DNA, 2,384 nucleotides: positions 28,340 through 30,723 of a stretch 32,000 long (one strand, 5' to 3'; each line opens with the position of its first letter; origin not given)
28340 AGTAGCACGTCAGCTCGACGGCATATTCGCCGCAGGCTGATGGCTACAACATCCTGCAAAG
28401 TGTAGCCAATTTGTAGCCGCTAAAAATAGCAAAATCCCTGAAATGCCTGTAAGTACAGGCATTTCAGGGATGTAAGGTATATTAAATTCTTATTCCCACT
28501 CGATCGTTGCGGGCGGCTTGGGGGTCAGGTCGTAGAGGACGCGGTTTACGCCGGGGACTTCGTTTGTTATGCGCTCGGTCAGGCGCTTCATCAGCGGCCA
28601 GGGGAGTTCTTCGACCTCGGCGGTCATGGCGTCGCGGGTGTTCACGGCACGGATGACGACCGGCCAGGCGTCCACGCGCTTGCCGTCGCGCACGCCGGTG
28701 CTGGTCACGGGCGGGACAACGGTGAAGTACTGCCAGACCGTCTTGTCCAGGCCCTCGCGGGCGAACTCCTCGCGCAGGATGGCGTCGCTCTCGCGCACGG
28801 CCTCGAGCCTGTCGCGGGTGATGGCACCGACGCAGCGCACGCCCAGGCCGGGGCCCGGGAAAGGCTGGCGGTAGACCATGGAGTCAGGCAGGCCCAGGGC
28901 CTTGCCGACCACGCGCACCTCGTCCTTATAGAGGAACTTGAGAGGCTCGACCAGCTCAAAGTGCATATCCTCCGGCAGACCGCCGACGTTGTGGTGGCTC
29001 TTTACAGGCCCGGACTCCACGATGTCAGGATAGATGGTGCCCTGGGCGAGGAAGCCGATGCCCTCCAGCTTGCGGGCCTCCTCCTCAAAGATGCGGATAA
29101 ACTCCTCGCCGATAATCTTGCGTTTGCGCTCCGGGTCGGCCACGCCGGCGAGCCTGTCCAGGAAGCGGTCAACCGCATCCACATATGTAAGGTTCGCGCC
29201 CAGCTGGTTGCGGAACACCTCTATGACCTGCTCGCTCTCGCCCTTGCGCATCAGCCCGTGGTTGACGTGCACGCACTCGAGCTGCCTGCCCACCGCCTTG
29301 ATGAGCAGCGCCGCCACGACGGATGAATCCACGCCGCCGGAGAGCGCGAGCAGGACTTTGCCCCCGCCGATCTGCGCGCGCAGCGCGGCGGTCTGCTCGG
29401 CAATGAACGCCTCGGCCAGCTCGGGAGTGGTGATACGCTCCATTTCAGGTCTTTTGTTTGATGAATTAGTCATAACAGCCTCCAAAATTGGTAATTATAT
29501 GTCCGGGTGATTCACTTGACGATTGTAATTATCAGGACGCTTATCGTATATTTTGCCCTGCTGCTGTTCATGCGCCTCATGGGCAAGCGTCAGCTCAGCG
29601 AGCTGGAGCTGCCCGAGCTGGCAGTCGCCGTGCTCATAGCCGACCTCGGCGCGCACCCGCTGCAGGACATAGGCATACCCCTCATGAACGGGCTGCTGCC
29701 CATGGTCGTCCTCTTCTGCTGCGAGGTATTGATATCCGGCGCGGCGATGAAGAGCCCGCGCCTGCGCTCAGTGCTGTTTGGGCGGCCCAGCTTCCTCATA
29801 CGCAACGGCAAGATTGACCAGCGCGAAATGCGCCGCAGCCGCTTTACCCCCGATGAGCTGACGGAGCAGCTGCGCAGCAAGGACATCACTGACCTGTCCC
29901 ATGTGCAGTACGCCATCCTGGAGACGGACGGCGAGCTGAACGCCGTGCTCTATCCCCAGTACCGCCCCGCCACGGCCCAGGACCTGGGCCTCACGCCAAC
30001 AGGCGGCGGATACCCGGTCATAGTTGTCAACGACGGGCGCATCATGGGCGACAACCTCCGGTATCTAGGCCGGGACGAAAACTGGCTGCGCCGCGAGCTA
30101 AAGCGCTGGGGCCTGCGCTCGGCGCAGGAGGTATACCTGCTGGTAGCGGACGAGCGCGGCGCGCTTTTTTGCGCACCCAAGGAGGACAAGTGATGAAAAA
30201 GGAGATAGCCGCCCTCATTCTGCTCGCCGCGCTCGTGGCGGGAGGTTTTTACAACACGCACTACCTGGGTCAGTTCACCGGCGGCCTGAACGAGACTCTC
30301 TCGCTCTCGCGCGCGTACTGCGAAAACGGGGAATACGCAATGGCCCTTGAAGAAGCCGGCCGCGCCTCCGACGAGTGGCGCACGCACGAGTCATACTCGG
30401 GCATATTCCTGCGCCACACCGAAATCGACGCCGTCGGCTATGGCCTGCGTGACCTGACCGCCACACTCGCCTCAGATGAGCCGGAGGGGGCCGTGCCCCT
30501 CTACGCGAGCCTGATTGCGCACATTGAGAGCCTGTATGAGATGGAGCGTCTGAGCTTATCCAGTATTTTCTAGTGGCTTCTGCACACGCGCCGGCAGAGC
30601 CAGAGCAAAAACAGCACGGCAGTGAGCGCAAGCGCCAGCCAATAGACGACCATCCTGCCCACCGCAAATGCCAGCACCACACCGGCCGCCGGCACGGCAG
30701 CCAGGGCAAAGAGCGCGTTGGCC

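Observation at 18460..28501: A ~10-kb island inserted exactly at the guaA stop codon, with matching cores, matching arm repeats and an orphaned host terminator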

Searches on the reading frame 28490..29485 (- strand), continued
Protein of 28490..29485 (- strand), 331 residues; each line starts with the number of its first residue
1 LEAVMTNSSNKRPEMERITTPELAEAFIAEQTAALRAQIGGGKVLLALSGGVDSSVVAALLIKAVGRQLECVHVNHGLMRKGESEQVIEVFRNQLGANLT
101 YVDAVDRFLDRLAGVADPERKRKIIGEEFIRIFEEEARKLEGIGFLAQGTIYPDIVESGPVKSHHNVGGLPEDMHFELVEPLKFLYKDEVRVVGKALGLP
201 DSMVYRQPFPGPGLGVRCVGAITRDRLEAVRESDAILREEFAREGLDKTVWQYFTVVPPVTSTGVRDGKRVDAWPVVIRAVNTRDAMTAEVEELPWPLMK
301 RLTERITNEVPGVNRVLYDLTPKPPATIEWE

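Call 51: find_homologous_proteins(query=window:28490-29473:-, max_evalue=1e-100)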
Query window:28490-29473:- (327 aa): 8000 proteins with E <= 1e-100 among 8000 candidates; the best 120 are listed.
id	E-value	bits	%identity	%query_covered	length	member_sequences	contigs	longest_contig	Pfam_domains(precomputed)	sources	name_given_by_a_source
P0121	3.6e-214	728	100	100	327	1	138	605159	PF00958.28,PF06508.20,PF01171.27,PF02540.24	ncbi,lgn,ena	-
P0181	4.8e-214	728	100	100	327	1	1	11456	PF00958.28,PF06508.20,PF01171.27,PF02540.24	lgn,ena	-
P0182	5.3e-214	727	100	100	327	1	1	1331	PF00958.28,PF06508.20,PF01171.27,PF02540.24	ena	-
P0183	8.8e-214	727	100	100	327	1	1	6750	PF00958.28,PF06508.20,PF01171.27,PF02540.24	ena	-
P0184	8.8e-214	727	100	100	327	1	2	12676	PF00958.28,PF06508.20,PF01171.27,PF02540.24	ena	-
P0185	9.2e-214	727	100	100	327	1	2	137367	PF00958.28,PF06508.20,PF01171.27,PF02540.24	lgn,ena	-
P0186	9.2e-214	727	100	100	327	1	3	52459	PF00958.28,PF06508.20,PF01171.27,PF02540.24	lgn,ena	-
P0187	1.2e-213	726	99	100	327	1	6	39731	PF00958.28,PF06508.20,PF01171.27,PF02540.24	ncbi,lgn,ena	-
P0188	1.3e-213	726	100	100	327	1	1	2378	PF00958.28,PF06508.20,PF01171.27,PF02540.24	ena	-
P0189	1.3e-213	726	100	100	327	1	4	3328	PF00958.28,PF06508.20,PF01171.27,PF02540.24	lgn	-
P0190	1.3e-213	726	99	100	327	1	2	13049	PF00958.28,PF06508.20,PF01171.27,PF02540.24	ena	-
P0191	1.3e-213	726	99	100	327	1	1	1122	PF00958.28,PF06508.20,PF01171.27,PF02540.24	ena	-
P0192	1.9e-213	726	100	100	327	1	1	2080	PF00958.28,PF06508.20,PF01171.27,PF02540.24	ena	-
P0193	2.0e-213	726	100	100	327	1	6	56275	PF00958.28,PF06508.20,PF01171.27,PF02540.24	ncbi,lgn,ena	-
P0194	2.2e-213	725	99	100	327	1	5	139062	PF00958.28,PF06508.20,PF02540.24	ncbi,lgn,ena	-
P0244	5.6e-202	688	94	99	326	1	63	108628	PF00958.28,PF06508.20,PF01171.27,PF02540.24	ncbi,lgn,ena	-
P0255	1.6e-200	683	93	99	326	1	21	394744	PF00958.28,PF06508.20,PF01171.27,PF02540.24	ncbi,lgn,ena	-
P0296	3.2e-194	662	90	100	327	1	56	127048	PF00958.28,PF06508.20,PF01171.27,PF02540.24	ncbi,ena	-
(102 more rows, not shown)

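Call 52: find_encoding_contigs(protein=P0244, flank=7000, max_places=6)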
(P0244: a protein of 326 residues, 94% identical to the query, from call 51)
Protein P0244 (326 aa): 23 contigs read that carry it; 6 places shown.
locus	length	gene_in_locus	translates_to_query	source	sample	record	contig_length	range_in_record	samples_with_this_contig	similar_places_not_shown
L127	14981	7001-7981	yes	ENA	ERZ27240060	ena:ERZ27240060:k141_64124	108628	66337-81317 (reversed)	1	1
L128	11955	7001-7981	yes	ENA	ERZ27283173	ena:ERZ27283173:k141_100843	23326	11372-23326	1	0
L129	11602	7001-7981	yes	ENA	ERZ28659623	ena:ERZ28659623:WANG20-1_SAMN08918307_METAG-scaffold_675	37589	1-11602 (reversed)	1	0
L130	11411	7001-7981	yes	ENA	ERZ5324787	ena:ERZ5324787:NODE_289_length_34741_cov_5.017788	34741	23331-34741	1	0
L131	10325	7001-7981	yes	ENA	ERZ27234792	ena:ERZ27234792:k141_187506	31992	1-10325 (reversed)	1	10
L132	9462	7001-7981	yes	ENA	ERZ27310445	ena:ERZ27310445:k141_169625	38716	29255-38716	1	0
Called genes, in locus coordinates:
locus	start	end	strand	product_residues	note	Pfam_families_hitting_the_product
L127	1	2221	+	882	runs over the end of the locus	PF01411:tRNA-synt_2c, PF07973:tRNA_SAD, PF02272:DHHA1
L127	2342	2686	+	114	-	PF11969:DcpS_C, PF01230:HIT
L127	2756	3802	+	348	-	PF06144:DNA_pol3_delta, PF21694:DNA_pol3_delta_C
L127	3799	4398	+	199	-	PF01751:Toprim (weak), PF13331:DUF4093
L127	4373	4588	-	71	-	-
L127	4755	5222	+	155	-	PF22811:Zn_ribbon_NrdR, PF03477:ATP-cone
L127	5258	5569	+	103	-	-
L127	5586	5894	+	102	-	-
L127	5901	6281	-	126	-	PF14276:DUF4363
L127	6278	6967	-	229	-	PF04239:DUF421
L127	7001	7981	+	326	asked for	PF02540:NAD_synthase (weak), PF01171:ATP_bind_3 (weak), PF06508:QueC (faint), PF00958:GMP_synt_C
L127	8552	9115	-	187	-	PF00440:TetR_N (weak)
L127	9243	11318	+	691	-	PF00724:Oxidored_FMN, PF07992:Pyr_redox_2 (weak), PF00890:FAD_binding_2 (faint), PF07992:Pyr_redox_2, PF12831:FAD_oxidored (weak), PF13450:NAD_binding_8 (weak), PF13738:Pyr_redox_3 (weak), PF00070:Pyr_redox (weak), +3 more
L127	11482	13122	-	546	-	PF02903:Alpha-amylase_N, PF00128:Alpha-amylase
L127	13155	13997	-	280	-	PF00528:BPD_transp_1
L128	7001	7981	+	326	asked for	PF02540:NAD_synthase (weak), PF01171:ATP_bind_3 (weak), PF06508:QueC (faint), PF00958:GMP_synt_C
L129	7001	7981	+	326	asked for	PF02540:NAD_synthase (weak), PF01171:ATP_bind_3 (weak), PF06508:QueC (faint), PF00958:GMP_synt_C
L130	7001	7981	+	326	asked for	PF02540:NAD_synthase (weak), PF01171:ATP_bind_3 (weak), PF06508:QueC (faint), PF00958:GMP_synt_C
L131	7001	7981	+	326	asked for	PF02540:NAD_synthase (weak), PF01171:ATP_bind_3 (weak), PF06508:QueC (faint), PF00958:GMP_synt_C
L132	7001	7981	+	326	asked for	PF02540:NAD_synthase (weak), PF01171:ATP_bind_3 (weak), PF06508:QueC (faint), PF00958:GMP_synt_C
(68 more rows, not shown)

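Call 55: find_encoding_contigs(protein=P0255, flank=6000, max_places=5)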
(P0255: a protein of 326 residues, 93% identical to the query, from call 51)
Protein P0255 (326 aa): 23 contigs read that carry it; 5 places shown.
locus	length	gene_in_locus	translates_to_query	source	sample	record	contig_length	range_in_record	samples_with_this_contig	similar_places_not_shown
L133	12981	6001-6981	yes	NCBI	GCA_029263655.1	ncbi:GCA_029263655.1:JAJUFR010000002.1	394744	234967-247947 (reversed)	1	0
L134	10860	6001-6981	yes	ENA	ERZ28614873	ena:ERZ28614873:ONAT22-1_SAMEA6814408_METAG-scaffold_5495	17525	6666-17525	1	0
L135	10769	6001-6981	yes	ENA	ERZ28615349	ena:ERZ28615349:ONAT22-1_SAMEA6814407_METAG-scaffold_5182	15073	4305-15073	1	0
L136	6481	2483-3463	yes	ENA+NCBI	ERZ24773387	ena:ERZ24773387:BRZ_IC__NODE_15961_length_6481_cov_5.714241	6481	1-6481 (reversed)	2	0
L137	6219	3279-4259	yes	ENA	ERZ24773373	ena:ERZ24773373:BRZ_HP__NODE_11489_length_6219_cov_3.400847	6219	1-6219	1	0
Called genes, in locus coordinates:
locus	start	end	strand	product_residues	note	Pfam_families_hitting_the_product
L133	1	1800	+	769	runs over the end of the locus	PF03772:Competence, PF00753:Lactamase_B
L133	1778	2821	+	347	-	PF06144:DNA_pol3_delta, PF21694:DNA_pol3_delta_C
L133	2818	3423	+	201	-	PF01751:Toprim (weak), PF13331:DUF4093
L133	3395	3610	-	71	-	-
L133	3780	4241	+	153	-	PF22811:Zn_ribbon_NrdR, PF03477:ATP-cone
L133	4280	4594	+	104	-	-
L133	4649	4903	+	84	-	-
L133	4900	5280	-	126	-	PF14276:DUF4363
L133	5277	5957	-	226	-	PF04239:DUF421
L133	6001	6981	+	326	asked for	PF02540:NAD_synthase (weak), PF01171:ATP_bind_3 (weak), PF06508:QueC (faint), PF00958:GMP_synt_C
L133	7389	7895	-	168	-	PF13560:HTH_31 (weak), PF01381:HTH_3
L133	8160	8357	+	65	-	-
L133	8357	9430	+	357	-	PF14657:Arm-DNA-bind_4, PF14659:Phage_int_SAM_3, PF00589:Phage_integrase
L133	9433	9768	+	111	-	PF21983:NikA-like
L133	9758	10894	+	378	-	PF03796:DnaB_C (faint), PF13481:AAA_25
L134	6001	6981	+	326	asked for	PF02540:NAD_synthase (weak), PF01171:ATP_bind_3 (weak), PF06508:QueC (faint), PF00958:GMP_synt_C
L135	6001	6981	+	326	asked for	PF02540:NAD_synthase (weak), PF01171:ATP_bind_3 (weak), PF06508:QueC (faint), PF00958:GMP_synt_C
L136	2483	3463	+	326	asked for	PF02540:NAD_synthase (weak), PF01171:ATP_bind_3 (weak), PF06508:QueC (faint), PF00958:GMP_synt_C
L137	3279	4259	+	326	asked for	PF02540:NAD_synthase (weak), PF01171:ATP_bind_3 (weak), PF06508:QueC (faint), PF00958:GMP_synt_C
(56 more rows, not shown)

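Call 56: find_encoding_contigs(protein=P0296, flank=6000, max_places=6)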
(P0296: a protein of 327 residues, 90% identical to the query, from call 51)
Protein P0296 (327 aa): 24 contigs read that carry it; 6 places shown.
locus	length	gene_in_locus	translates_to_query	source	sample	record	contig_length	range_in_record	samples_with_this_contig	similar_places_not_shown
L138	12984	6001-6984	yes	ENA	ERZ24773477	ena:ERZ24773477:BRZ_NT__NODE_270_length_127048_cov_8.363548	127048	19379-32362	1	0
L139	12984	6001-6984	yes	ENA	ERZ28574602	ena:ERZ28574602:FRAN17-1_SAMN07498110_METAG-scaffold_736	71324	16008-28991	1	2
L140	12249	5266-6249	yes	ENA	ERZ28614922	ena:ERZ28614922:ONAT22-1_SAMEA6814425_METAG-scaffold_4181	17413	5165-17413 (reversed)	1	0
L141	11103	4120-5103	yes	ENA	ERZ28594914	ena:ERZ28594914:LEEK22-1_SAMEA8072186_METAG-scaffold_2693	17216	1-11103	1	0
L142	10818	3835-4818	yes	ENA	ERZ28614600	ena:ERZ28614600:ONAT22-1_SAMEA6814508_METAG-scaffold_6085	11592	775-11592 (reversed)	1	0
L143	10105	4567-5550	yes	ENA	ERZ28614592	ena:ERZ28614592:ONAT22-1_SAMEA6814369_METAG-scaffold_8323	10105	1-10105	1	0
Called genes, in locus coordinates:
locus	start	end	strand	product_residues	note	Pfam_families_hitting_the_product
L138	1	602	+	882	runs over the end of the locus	PF01411:tRNA-synt_2c, PF07973:tRNA_SAD, PF02272:DHHA1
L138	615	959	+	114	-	PF11969:DcpS_C, PF01230:HIT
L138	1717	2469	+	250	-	-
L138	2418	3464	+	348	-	PF06144:DNA_pol3_delta, PF21694:DNA_pol3_delta_C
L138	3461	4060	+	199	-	PF13331:DUF4093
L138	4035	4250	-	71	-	-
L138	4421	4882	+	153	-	PF22811:Zn_ribbon_NrdR, PF03477:ATP-cone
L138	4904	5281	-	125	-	PF14276:DUF4363 (weak)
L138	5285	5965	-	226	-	PF04239:DUF421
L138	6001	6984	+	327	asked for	PF02540:NAD_synthase (weak), PF01171:ATP_bind_3 (faint), PF06508:QueC (faint), PF00958:GMP_synt_C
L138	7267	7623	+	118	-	-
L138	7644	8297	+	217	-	PF00440:TetR_N (weak), PF14278:TetR_C_8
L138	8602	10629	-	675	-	PF03636:Glyco_hydro_65N, PF03632:Glyco_hydro_65m, PF03633:Glyco_hydro_65C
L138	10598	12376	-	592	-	PF06824:Glyco_hydro_125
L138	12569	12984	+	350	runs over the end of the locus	PF00356:LacI, PF00532:Peripla_BP_1, PF13377:Peripla_BP_3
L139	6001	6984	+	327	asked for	PF02540:NAD_synthase (weak), PF01171:ATP_bind_3 (faint), PF06508:QueC (faint), PF00958:GMP_synt_C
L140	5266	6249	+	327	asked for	PF02540:NAD_synthase (weak), PF01171:ATP_bind_3 (faint), PF06508:QueC (faint), PF00958:GMP_synt_C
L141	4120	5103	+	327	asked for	PF02540:NAD_synthase (weak), PF01171:ATP_bind_3 (faint), PF06508:QueC (faint), PF00958:GMP_synt_C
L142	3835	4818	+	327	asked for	PF02540:NAD_synthase (weak), PF01171:ATP_bind_3 (faint), PF06508:QueC (faint), PF00958:GMP_synt_C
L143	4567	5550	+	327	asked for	PF02540:NAD_synthase (weak), PF01171:ATP_bind_3 (faint), PF06508:QueC (faint), PF00958:GMP_synt_C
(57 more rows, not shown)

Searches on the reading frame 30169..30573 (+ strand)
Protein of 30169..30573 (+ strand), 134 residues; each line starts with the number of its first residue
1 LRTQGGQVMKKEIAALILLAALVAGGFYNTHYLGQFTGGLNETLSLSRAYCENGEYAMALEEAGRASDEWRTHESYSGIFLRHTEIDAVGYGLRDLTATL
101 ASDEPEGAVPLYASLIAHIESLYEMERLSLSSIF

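Call 8: search_protein_families(library=pfam, proteins=[window:30169-30573:+], max_evalue=0.01)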
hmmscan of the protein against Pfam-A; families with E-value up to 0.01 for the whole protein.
window:30169-30573:+ (134 aa): 1 family
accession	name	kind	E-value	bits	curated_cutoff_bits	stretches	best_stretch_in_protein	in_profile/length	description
PF14276.11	DUF4363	-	3.6e-17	62.7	27.5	1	27-133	1-107/107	Domain of unknown function (DUF4363)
